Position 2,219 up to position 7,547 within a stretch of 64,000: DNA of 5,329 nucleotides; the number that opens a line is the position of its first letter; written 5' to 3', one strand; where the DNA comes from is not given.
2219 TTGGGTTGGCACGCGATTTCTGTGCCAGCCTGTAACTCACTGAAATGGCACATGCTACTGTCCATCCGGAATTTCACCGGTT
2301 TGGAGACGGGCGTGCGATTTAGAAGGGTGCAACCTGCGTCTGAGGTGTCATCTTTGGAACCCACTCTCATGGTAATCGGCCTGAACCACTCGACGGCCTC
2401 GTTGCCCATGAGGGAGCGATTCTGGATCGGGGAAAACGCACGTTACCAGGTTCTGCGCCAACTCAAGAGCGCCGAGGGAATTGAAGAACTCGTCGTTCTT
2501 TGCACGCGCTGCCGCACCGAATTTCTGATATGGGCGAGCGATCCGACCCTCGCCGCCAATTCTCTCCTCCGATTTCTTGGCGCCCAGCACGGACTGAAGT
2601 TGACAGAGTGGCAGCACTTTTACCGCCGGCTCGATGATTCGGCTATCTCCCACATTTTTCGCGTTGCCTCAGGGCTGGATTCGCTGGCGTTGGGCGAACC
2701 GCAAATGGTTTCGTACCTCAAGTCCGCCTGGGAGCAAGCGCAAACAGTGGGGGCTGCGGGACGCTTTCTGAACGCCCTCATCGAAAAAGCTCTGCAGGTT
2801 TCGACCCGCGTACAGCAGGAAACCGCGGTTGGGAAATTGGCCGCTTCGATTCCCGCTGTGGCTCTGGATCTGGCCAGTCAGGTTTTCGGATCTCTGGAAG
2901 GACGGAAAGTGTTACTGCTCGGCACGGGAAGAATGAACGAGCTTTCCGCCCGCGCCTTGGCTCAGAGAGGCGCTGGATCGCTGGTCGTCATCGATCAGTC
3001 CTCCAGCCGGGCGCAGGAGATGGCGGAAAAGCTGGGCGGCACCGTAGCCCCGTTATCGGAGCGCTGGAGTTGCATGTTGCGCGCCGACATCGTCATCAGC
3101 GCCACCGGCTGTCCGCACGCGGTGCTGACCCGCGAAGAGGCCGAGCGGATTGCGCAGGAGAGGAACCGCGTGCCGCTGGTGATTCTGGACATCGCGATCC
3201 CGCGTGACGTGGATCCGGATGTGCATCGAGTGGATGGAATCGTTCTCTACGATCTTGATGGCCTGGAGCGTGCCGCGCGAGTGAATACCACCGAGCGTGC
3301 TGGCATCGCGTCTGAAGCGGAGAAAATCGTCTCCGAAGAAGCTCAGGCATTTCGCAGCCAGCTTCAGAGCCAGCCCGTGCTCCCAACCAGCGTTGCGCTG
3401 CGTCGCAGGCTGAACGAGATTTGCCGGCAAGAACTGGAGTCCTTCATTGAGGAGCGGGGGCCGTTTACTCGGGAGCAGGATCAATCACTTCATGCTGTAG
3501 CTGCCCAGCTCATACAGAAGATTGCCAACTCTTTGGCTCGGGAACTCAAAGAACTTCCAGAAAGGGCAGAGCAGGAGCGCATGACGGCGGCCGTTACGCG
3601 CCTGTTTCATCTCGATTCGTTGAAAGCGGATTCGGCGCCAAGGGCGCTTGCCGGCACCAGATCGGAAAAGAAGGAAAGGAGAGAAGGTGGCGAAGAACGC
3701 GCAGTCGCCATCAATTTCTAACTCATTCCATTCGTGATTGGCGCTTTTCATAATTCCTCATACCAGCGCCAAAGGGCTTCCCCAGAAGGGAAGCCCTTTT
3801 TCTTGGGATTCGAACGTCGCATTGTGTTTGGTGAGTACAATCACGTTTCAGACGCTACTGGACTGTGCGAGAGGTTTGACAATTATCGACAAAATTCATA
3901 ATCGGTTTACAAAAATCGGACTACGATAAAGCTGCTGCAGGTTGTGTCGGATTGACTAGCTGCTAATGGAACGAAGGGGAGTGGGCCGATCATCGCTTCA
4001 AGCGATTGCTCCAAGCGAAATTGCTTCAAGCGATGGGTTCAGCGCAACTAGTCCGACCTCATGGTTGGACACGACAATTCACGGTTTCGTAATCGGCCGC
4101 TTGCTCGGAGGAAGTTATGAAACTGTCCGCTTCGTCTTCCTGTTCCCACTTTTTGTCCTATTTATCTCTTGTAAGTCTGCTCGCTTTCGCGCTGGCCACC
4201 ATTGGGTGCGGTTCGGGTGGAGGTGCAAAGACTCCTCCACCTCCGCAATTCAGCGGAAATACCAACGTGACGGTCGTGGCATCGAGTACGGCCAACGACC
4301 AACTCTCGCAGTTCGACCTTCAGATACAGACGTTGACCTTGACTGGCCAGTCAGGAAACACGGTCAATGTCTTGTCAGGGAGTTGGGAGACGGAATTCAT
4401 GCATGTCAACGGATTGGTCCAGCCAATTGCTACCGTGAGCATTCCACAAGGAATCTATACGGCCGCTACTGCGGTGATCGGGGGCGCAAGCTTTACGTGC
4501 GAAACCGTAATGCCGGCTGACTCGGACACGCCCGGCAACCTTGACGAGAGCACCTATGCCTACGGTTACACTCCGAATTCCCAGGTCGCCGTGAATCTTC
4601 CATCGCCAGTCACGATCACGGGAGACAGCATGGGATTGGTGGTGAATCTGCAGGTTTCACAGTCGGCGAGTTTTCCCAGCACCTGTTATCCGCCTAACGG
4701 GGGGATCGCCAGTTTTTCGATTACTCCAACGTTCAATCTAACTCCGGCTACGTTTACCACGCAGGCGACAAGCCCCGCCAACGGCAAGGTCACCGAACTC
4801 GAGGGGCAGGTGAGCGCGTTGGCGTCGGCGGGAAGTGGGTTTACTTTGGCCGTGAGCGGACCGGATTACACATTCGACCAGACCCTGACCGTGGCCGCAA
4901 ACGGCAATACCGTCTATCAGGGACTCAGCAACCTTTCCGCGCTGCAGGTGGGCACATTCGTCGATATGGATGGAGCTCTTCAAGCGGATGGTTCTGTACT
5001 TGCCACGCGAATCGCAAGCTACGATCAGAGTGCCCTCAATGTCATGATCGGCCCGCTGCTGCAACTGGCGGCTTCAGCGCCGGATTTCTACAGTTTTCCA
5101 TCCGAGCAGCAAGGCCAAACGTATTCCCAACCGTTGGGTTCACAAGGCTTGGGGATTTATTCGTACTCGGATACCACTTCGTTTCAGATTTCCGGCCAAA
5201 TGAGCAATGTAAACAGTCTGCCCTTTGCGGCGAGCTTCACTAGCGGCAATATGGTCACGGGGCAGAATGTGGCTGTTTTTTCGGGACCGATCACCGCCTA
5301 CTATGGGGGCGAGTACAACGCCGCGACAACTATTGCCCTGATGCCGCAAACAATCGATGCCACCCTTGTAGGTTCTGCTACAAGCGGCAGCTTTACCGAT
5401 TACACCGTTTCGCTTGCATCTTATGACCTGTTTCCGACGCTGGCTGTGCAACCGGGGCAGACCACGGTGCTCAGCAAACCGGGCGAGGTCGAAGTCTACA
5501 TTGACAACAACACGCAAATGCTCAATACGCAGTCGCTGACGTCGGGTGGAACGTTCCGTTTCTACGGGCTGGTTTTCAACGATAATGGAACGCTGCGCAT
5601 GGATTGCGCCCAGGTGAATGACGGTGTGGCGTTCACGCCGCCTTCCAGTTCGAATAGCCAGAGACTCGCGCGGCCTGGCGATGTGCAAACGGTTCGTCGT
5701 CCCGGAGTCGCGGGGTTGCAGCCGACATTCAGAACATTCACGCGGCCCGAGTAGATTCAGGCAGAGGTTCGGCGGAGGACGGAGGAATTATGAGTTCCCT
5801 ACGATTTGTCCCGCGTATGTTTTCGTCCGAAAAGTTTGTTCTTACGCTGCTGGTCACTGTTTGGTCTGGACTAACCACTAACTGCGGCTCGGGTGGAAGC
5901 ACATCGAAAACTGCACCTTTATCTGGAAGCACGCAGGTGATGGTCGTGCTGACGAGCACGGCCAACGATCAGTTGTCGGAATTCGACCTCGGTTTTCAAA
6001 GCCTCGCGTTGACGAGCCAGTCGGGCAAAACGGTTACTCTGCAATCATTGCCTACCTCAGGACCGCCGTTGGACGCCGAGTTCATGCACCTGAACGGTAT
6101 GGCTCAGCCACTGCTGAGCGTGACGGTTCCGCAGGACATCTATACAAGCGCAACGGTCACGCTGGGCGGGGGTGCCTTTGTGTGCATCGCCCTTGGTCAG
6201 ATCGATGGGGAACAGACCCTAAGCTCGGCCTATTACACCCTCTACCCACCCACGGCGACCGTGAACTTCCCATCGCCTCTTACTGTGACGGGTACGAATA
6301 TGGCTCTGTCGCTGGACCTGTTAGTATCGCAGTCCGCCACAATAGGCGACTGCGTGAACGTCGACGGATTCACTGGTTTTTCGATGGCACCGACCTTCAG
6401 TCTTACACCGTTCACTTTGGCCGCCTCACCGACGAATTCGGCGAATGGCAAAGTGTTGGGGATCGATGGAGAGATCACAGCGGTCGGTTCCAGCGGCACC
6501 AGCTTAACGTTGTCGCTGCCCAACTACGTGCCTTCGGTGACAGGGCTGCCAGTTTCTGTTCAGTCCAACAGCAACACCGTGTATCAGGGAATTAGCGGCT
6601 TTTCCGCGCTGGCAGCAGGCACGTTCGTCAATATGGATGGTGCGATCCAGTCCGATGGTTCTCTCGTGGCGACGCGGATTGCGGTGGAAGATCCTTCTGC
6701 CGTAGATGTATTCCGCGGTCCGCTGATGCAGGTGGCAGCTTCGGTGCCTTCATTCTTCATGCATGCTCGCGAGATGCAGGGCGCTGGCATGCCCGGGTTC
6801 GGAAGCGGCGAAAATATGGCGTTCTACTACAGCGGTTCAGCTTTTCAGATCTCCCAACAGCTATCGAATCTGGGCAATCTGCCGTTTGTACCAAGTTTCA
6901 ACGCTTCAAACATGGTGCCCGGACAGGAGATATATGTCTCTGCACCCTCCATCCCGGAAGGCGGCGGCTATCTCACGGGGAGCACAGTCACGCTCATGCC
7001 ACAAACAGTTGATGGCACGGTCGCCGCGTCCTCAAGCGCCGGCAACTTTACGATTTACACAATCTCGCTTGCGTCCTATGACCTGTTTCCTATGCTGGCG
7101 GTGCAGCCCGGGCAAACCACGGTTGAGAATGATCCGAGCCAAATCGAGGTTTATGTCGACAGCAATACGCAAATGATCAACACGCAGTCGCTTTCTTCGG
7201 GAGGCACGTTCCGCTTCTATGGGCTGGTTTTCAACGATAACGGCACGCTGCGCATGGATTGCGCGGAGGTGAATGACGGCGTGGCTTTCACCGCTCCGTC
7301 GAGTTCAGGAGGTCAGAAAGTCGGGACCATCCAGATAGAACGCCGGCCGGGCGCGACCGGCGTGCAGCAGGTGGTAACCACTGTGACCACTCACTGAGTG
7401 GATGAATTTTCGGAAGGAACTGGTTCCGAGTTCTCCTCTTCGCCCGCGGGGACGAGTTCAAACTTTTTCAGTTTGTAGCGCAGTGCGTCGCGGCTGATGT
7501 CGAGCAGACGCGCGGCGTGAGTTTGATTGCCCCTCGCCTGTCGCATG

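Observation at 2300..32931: Four copies of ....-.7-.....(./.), with sigma-54 -24/-12 geometry, placed 26-54 nt before the start codons of hemA, resB, a TPR gene and a secreted-protein/GT-C operon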

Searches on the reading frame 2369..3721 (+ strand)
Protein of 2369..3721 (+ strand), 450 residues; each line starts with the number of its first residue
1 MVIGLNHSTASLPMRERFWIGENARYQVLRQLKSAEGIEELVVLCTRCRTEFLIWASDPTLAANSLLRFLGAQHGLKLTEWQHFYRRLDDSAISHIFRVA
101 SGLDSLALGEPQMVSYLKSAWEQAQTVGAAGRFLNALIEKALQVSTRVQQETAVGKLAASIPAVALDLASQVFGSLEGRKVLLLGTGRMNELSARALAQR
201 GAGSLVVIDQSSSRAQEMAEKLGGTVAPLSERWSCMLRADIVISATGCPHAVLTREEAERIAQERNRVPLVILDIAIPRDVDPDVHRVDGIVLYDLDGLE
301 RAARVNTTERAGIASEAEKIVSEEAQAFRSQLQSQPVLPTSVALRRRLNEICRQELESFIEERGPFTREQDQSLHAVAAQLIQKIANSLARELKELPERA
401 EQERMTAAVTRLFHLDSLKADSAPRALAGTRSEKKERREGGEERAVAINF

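Call 10: search_protein_families(library=pfam, proteins=[window:2369-3721:+])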
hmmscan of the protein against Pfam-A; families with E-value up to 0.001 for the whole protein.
window:2369-3721:+ (450 aa): 4 families
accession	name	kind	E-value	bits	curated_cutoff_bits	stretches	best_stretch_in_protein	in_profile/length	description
PF05201.20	GlutR_N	-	5.3e-36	124.1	27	1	3-152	1-151/151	Glutamyl-tRNAGlu reductase, N-terminal domain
PF01488.26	Shikimate_DH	-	1e-32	113.6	24.3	1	167-301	1-137/138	Shikimate / quinate 5-dehydrogenase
PF00745.25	GlutR_dimer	-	3.4e-16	59.8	22.9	1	316-415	1-99/99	Glutamyl-tRNAGlu reductase, dimerisation domain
PF03807.23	F420_oxidored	-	0.00053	21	21.6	0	181-252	2-73/94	NADP oxidoreductase coenzyme F420-dependent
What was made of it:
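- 2354..3721 (+): hemA (glutamyl-tRNA reductase). The start is revised to TTG 2354. Pfam GlutR_N, Shikimate_DH and GlutR_dimer (call 10).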

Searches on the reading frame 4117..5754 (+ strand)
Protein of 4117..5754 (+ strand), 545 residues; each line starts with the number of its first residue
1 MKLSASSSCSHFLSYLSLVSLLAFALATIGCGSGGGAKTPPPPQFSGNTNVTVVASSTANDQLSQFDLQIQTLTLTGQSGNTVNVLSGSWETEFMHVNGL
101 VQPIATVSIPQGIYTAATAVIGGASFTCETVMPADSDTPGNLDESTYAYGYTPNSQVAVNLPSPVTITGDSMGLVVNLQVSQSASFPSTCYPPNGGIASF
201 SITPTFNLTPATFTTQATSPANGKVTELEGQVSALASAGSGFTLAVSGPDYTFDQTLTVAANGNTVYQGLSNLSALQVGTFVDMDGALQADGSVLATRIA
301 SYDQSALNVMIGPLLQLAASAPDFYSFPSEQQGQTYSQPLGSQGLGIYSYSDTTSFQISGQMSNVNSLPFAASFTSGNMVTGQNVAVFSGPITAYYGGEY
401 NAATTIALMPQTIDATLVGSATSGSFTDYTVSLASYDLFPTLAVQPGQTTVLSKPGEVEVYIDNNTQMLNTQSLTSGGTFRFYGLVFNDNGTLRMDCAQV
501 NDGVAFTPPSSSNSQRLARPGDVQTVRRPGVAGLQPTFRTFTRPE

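Call 10: search_protein_families(library=pfam, proteins=[window:4117-5754:+])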
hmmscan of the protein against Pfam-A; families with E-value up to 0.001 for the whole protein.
window:4117-5754:+ (545 aa): 2 families
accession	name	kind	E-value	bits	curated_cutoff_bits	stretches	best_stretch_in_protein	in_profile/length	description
PF18914.6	DUF5666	-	4.4e-10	40.1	27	1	229-299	1-59/60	Domain of unknown function (DUF5666)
PF16967.11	TcfC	-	0.00039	20.4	29.4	0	101-131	33-63/68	E-set like domain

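Call 27: search_protein_families(library=ncbifam, proteins=[window:4117-5754:+])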
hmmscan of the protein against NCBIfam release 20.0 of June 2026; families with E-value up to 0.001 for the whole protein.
window:4117-5754:+ (545 aa): 1 family
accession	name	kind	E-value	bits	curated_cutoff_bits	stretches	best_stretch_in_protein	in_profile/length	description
NF058595.1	invert_tail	domain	2e-05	24.9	37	1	7-71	48-113/113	lipo-invert putative C-terminal anchoring domain-containing protein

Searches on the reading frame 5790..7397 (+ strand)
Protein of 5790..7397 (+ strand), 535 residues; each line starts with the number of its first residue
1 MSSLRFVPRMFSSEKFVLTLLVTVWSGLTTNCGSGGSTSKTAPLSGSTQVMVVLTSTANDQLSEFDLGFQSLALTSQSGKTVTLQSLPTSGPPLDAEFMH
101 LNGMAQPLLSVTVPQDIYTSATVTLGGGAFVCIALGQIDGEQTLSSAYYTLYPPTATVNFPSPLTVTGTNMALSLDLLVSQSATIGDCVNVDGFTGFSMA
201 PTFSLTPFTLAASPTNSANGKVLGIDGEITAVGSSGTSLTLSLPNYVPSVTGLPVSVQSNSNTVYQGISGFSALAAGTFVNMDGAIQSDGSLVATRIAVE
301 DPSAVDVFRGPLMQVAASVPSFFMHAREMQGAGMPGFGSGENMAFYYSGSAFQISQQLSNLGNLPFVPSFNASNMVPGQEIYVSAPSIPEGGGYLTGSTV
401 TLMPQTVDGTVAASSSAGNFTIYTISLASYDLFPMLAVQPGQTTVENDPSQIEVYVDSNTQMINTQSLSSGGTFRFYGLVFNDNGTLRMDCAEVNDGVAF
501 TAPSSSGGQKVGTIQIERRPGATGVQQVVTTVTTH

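Call 10: search_protein_families(library=pfam, proteins=[window:5790-7397:+])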
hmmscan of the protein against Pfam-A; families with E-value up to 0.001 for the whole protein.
window:5790-7397:+ (535 aa): 1 family
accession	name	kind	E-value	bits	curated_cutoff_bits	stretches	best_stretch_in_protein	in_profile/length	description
PF18914.6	DUF5666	-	1.1e-09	38.9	27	1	227-297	2-59/60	Domain of unknown function (DUF5666)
